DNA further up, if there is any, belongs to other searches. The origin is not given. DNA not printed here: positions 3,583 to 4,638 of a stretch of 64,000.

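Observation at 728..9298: Arsenic module inserted inside a Liv-type ABC importer / acyl-CoA ligase operon, next to a YqeB-family gene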

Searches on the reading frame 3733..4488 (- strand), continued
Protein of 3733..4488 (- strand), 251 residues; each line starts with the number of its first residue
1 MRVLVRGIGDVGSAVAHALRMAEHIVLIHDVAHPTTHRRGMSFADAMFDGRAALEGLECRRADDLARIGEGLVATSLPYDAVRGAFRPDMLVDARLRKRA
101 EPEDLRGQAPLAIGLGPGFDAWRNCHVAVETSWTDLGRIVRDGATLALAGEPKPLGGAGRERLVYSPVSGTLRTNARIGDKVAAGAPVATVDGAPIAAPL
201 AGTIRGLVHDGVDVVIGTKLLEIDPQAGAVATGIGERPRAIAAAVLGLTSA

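Call 28: find_encoding_contigs(protein=P0015, flank=10000, max_places=2)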
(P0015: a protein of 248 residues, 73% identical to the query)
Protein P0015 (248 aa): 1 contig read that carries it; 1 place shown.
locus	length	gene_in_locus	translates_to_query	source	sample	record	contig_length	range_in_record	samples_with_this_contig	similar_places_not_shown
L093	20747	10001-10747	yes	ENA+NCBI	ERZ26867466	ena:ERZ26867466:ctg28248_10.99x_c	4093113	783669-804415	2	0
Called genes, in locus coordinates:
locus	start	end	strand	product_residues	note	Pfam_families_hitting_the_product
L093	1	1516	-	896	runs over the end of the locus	PF00330:Aconitase, PF00694:Aconitase_C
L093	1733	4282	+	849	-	PF02743:dCache_1, PF22588:dCache_1_like, PF00989:PAS, PF08448:PAS_4, PF13188:PAS_8 (faint), PF12860:PAS_7, PF00512:HisKA, PF02518:HATPase_c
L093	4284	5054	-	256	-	PF00561:Abhydrolase_1, PF12697:Abhydrolase_6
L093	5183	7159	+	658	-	PF00501:AMP-binding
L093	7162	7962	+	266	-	PF00005:ABC_tran, PF12399:BCA_ABC_TP_C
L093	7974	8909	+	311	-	PF02653:BPD_transp_2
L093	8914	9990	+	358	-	PF02653:BPD_transp_2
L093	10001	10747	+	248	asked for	-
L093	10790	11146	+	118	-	PF01022:HTH_5, PF12840:HTH_20, PF12802:MarR_2 (weak)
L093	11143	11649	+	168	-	PF01451:LMWPc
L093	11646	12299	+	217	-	PF00230:MIP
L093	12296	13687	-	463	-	PF00890:FAD_binding_2 (faint), PF01266:DAO (weak), PF07992:Pyr_redox_2, PF13450:NAD_binding_8 (weak), PF13738:Pyr_redox_3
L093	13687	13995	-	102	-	PF01022:HTH_5, PF12840:HTH_20 (faint)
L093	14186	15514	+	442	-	PF13458:Peripla_BP_6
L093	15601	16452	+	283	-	PF00005:ABC_tran, PF13304:AAA_21 (faint)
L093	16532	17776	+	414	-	PF00501:AMP-binding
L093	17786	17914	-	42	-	-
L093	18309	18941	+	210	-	PF00005:ABC_tran, PF13304:AAA_21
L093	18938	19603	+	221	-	PF03379:CcmB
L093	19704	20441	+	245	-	PF01578:Cytochrom_C_asm, PF27518:CcmC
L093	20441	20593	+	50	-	PF04995:CcmD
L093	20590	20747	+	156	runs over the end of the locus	PF03100:CcmE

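Call 29: find_encoding_contigs(protein=P0020, flank=10000, max_places=2)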
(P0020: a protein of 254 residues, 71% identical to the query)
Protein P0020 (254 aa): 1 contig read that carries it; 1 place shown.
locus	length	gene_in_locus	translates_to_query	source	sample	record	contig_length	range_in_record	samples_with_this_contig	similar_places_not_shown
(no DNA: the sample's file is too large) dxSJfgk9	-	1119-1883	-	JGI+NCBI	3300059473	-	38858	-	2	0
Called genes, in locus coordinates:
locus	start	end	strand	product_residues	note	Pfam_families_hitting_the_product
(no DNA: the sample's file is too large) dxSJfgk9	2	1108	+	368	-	?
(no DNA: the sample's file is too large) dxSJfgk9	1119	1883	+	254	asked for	-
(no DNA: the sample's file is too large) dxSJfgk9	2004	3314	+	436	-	PF13458:Peripla_BP_6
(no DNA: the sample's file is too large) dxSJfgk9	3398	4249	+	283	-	PF00005:ABC_tran, PF13304:AAA_21 (weak)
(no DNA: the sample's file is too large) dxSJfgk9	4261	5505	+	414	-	PF00501:AMP-binding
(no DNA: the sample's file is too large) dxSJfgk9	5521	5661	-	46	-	-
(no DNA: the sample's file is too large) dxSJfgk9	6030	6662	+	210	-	PF00005:ABC_tran, PF02463:SMC_N (faint), PF13304:AAA_21 (faint)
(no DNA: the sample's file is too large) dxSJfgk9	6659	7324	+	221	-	PF03379:CcmB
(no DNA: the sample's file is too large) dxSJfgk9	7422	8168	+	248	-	PF01578:Cytochrom_C_asm, PF27518:CcmC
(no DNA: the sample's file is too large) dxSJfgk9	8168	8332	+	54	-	PF04995:CcmD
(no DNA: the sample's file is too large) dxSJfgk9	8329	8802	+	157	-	PF03100:CcmE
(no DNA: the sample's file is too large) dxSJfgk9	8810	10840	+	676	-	PF01578:Cytochrom_C_asm, PF16327:CcmF_C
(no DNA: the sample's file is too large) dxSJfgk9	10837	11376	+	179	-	PF00578:AhpC-TSA, PF08534:Redoxin, PF13098:Thioredoxin_2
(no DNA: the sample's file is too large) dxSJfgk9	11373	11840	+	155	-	PF03918:CcmH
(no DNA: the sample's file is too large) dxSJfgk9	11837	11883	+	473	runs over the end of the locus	PF13428:TPR_14 (faint), PF23914:TPR_CcmH_CycH, PF14559:TPR_19 (faint), PF13432:TPR_16 (weak), PF23914:TPR_CcmH_CycH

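Call 31: find_encoding_contigs(protein=P0017, flank=10000, max_places=3)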
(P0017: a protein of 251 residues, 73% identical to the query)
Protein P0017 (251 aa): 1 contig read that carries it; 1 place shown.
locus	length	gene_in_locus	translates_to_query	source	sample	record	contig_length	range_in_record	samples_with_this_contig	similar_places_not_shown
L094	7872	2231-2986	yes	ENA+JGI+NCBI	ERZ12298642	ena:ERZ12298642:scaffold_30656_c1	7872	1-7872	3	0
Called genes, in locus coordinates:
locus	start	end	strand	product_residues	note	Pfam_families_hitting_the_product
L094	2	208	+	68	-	?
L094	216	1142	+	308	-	PF02653:BPD_transp_2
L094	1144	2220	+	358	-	PF02653:BPD_transp_2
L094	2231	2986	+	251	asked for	-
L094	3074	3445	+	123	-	PF12840:HTH_20, PF12802:MarR_2 (weak)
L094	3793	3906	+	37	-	-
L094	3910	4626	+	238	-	PF00230:MIP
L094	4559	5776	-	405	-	PF07690:MFS_1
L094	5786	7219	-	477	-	PF01266:DAO, PF01494:FAD_binding_3 (weak), PF13241:NAD_binding_7 (faint), PF13450:NAD_binding_8 (weak), PF13738:Pyr_redox_3 (weak), PF07992:Pyr_redox_2 (faint)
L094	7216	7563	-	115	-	PF12840:HTH_20, PF00440:TetR_N (faint)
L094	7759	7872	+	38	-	?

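Call 32: find_related_loci(query=window:3733-4488:-, collection=metagenome_contigs, flank=10000)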
Query window:3733-4488:- (251 aa) in metagenome_contigs; peptide patterns used: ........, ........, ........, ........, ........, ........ (x = any residue, [..] = any of these).
300 stretches matched a pattern; 23 encode a relative of the query (tblastn E <= 1e-3); 23 distinct loci.
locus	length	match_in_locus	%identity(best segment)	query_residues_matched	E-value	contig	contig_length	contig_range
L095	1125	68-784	75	1-239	1e-123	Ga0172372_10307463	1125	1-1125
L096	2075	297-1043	72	1-249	1e-116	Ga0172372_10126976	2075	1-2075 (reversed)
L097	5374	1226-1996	54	3-250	9e-78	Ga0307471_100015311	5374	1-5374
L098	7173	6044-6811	54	1-250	5e-74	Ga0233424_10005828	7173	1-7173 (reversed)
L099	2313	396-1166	51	1-251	8e-75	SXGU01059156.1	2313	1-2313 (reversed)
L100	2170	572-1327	52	1-246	1e-73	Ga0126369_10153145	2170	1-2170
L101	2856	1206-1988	48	1-251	1e-67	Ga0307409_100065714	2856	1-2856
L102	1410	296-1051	46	2-246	4e-62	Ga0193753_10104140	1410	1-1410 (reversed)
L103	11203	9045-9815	43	2-251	2e-54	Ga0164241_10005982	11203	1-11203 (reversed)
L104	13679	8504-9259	43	2-246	1e-53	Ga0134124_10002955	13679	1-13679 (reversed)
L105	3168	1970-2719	45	2-248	1e-52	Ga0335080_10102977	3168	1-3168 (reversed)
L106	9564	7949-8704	43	2-246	3e-52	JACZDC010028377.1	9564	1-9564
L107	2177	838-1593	43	2-246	1e-52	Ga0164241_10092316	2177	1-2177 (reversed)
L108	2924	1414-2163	43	2-248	6e-47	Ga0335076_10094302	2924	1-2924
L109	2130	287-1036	44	2-248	5e-46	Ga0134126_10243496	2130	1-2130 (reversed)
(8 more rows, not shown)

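Call 46: predict_structure(alignment_id=A1)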
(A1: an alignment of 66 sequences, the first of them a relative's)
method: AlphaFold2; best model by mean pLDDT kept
length: 251 residues; sequences in the alignment: 66
mean_pLDDT: 95.0   pTM: 0.92
mean pLDDT of the five models: 95.0, 94.9, 94.6, 93.3, 92.7
residues with pLDDT >= 90: 224; 70-90: 24; 50-70: 3; < 50: 0
segments of 3 or more residues with pLDDT < 50: none
pLDDT, mean of each block of 10 residues (from residue 1): 97 98 98 95 97 97 95 97 98 88 95 94 97 93 85 84 97 98 98 98 98 97 94 94 95 70
secondary structure, 60 per line:
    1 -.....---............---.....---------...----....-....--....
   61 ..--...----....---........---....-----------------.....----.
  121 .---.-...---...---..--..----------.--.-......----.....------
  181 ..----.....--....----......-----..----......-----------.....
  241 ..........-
elements in order: E2-6 H10-21 E25-29 H46-49 E51-54 E57-62 E72-75 H79-86 E90-93 E111-115 E127-129 E163-165 E170-174 E187-191 E194-197 E202-207 E219-224 H236-250

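Call 48: search_solved_structures(query=A1, max_evalue=1)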
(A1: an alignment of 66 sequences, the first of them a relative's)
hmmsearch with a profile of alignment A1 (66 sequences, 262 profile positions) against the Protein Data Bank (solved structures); distinct sequences matched with E-value up to 1: 19.
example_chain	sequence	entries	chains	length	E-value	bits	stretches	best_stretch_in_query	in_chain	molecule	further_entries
3l4b_A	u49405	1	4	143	0.0033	20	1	3-68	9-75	TrkA K+ Channel protein TM1088A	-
2g1u_A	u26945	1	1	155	0.004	19.7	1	3-68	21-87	hypothetical protein tm1088a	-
9ueq_A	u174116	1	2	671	0.0045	19.5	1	170-224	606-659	Pyruvate carboxylase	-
9vmh_A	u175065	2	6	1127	0.0077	18.8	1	170-224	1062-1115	Pyruvate carboxylase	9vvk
1lss_A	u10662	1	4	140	0.0091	18.5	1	2-84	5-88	Trk system potassium uptake protein trkA homolog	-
4j0e_A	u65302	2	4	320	0.02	17.4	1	3-88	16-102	Probable 3-hydroxyacyl-CoA dehydrogenase F54C8.1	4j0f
4k28_A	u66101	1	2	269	0.11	15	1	3-28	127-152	Shikimate dehydrogenase family protein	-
7cyx_A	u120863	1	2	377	0.12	14.9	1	4-36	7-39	Glycine oxidase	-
10gw_A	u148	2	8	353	0.17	14.3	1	2-36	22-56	6-phosphogluconate dehydrogenase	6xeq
1hyh_A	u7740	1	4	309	0.2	14.1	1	6-53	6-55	L-2-HYDROXYISOCAPROATE DEHYDROGENASE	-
9fbd_A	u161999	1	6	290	0.21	14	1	3-40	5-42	3-hydroxybutyryl-CoA dehydrogenase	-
6aa8_A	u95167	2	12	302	0.22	14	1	2-41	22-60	3-hydroxybutyryl-CoA dehydrogenase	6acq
3vpx_A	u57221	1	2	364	0.25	13.8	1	3-45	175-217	Leucine dehydrogenase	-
3mog_A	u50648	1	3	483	0.26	13.7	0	3-39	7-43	Probable 3-hydroxybutyryl-CoA dehydrogenase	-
5a9r_A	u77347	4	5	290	0.3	13.5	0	4-33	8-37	IMINE REDUCTASE | PUTATIVE DEHYDROGENASE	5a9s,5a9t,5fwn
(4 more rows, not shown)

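Call 49: fold_search(model_id=the predicted structure, library=pdb)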
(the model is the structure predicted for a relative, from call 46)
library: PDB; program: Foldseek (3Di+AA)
matches with E <= 10: 1951; with E <= 0.001: 12
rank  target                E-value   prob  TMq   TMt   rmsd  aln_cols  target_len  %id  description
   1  3fmc_C                3.3e-04  0.87  0.25  0.19  14.8       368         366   13  CRYSTAL STRUCTURE OF a putative succinylglutamate desuccinylase / aspartoacylase family protein (SAMA_0604) FROM SHEWA (released 2009-01-06)
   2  3fmc_A                4.5e-04  0.84  0.26  0.19  15.0       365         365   12  CRYSTAL STRUCTURE OF a putative succinylglutamate desuccinylase / aspartoacylase family protein (SAMA_0604) FROM SHEWA (released 2009-01-06)
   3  5vyz_A                4.8e-04  1.00  0.24  0.06   5.3        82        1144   22  Crystal structure of Lactococcus lactis pyruvate carboxylase in complex with cyclic-di-AMP (released 2017-08-16)
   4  6twm_E                5.1e-04  0.96  0.30  0.24  15.2       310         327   14  Product bound structure of the Ectoine utilization protein EutE (DoeB) from Ruegeria pomeroyi (released 2020-05-20)
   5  3bg5_A                5.4e-04  1.00  0.25  0.06   7.9        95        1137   22  Crystal Structure of Staphylococcus Aureus Pyruvate Carboxylase (released 2008-02-26)
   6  2qj8_B                6.1e-04  0.94  0.29  0.25  15.0       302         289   10  Crystal structure of an aspartoacylase family protein (mlr6093) from mesorhizobium loti maff303099 at 2.00 A resolutio (released 2007-07-24)
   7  4hnv_B                7.3e-04  1.00  0.25  0.06   7.9        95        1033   20  Crystal structure of R54E mutant of S. aureus Pyruvate carboxylase (released 2013-01-16)
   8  5vyz_C                7.3e-04  1.00  0.24  0.06   6.6        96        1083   21  Crystal structure of Lactococcus lactis pyruvate carboxylase in complex with cyclic-di-AMP (released 2017-08-16)
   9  2qj8_A                8.8e-04  0.93  0.29  0.24  13.7       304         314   13  Crystal structure of an aspartoacylase family protein (mlr6093) from mesorhizobium loti maff303099 at 2.00 A resolutio (released 2007-07-24)
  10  5vyz_B                9.3e-04  1.00  0.24  0.06   6.7        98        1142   20  Crystal structure of Lactococcus lactis pyruvate carboxylase in complex with cyclic-di-AMP (released 2017-08-16)
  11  8eip_B                9.3e-04  0.90  0.30  0.21  17.8       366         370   12  Crystal structure of cyanophycin dipeptide hydrolase CphZ E251A from Acinetobacter baylyi DSM587 in complex with beta- (released 2023-03-08)
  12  3hbl_B                9.9e-04  1.00  0.25  0.06   8.1        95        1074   21  Crystal Structure of S. aureus Pyruvate Carboxylase T908A Mutant (released 2009-06-30)
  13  3bg5_B                1.1e-03  1.00  0.25  0.06   7.9        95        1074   21  Crystal Structure of Staphylococcus Aureus Pyruvate Carboxylase (released 2008-02-26)
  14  8eip_D                1.1e-03  0.66  0.24  0.18  17.6       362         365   14  Crystal structure of cyanophycin dipeptide hydrolase CphZ E251A from Acinetobacter baylyi DSM587 in complex with beta- (released 2023-03-08)
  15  4qsh_D                1.3e-03  1.00  0.24  0.06   8.4        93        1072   22  Crystal Structure of L. monocytogenes Pyruvate Carboxylase in complex with Cyclic-di-AMP (released 2014-10-29)
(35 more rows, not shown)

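Call 56: search_protein_families(library=pfam, proteins=[L097:1968-2993:+, L097:3052-3849:+, L097:3853-4890:+, L098:3565-6027:+, L098:1015-2646:-, L103:4240-7182:-, L103:9824-10516:+, L104:6566-8407:-, L104:9298-9993:+, L106:6392-7789:+], max_evalue=0.00001)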
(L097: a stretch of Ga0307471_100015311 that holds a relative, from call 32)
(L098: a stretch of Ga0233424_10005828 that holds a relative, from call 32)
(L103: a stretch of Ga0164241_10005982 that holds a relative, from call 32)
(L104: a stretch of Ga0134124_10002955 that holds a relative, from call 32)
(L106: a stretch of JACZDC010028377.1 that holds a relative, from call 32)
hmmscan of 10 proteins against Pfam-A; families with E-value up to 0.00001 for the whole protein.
L097:1968-2993:+ (341 aa): 2 families
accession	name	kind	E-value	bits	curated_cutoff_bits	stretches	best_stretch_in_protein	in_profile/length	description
PF13531.11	SBP_bac_11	-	4.4e-44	151.4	25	1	63-332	1-226/227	Bacterial extracellular solute-binding protein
PF01547.30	SBP_bac_1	-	3.4e-11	44.1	26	1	74-325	9-307/307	Bacterial extracellular solute-binding protein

L097:3052-3849:+ (265 aa): 1 family
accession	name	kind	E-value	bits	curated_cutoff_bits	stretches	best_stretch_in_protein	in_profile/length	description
PF00528.27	BPD_transp_1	-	3.1e-14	53.6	26.4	1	74-249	1-165/184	Binding-protein-dependent transport system inner membrane component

L097:3853-4890:+ (345 aa): 3 families
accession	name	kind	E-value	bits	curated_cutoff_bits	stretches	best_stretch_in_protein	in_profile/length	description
PF00005.33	ABC_tran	-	8e-26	91.7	25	1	16-141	7-136/137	ABC transporter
PF13304.12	AAA_21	-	1.5e-07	32.2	27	0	111-176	235-302/304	AAA domain, putative AbiEii toxin, Type IV TA system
PF09818.15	ABC_ATPase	-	4e-07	29.8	23.2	0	115-162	159-206/283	P-loop domain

L098:3565-6027:+ (820 aa): 3 families
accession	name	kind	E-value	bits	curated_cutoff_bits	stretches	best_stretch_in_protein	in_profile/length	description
PF20256.3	MoCoBD_2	-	8.4e-75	252.3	27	1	475-749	2-283/283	Molybdopterin cofactor-binding domain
PF02738.23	MoCoBD_1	-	1.6e-62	211.3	27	1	201-446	4-243/244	Molybdopterin cofactor-binding domain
PF01315.27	Ald_Xan_dh_C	-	1.6e-25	90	31.3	1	63-181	2-109/110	Aldehyde oxidase and xanthine dehydrogenase, a/b hammerhead domain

L098:1015-2646:- (543 aa): 1 family
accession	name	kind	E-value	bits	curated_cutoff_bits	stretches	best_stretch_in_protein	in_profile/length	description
PF00709.27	Adenylsucc_synt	-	7.2e-176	585.4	27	1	119-535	2-416/416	Adenylosuccinate synthetase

L103:4240-7182:- (980 aa): 10 families
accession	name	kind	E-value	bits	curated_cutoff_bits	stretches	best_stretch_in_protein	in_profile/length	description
PF00384.28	Molybdopterin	-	1.6e-71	241.6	24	1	317-760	1-352/353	Molybdopterin oxidoreductase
PF01568.27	Molydop_binding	-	1.2e-27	96.6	26.8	1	851-957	1-110/110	Molydopterin dinucleotide binding domain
PF13510.11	Fer2_4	-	1.9e-18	66.7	22.8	1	40-114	3-80/82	2Fe-2S iron-sulfur cluster binding domain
PF04879.21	Molybdop_Fe4S4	-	4.6e-17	62.2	22.7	1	262-314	2-55/55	Molybdopterin oxidoreductase Fe4S4 domain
PF12838.12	Fer4_7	-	9.1e-08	32.9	27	1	191-248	2-52/52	4Fe-4S dicluster domain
PF00111.32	Fer2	-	4e-07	30.3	21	1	47-94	5-50/77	2Fe-2S iron-sulfur cluster binding domain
PF22117.2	Fer4_Nqo3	-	9.8e-07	29.3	27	1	183-249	3-66/67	NADH-quinone oxidoreductase subunit 3, ferredoxin-like domain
PF13187.11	Fer4_9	-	2.8e-06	27.7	27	1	190-248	1-51/52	4Fe-4S dicluster domain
PF00037.32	Fer4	-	5.3e-06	26.5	21.1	0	232-249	6-23/24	4Fe-4S binding domain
PF14697.11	Fer4_21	-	6.2e-06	26.7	35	1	186-247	3-55/59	4Fe-4S dicluster domain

L103:9824-10516:+ (230 aa): 1 family
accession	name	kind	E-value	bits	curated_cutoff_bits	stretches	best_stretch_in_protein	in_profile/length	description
PF00528.27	BPD_transp_1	-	1.8e-08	34.8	26.4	1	40-221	1-174/184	Binding-protein-dependent transport system inner membrane component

L104:6566-8407:- (613 aa): 4 families
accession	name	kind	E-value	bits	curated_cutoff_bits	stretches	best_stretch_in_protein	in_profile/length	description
PF01512.22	Complex1_51K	-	1.2e-36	126.3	31.2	1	266-426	2-148/150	Nuo51 FMN-binding domain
PF10589.14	NADH_4Fe-4S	-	6.8e-23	80.8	23.5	1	538-613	1-82/85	NADH-ubiquinone oxidoreductase-F iron-sulfur binding region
PF01257.25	2Fe-2S_thioredx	-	2.1e-21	76.7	24.8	1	66-197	6-142/145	Thioredoxin-like [2Fe-2S] ferredoxin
PF10531.15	SLBB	-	6.1e-06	26.4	27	0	452-500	3-54/55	SLBB domain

L104:9298-9993:+ (231 aa): 0 families

L106:6392-7789:+ (465 aa): 0 families
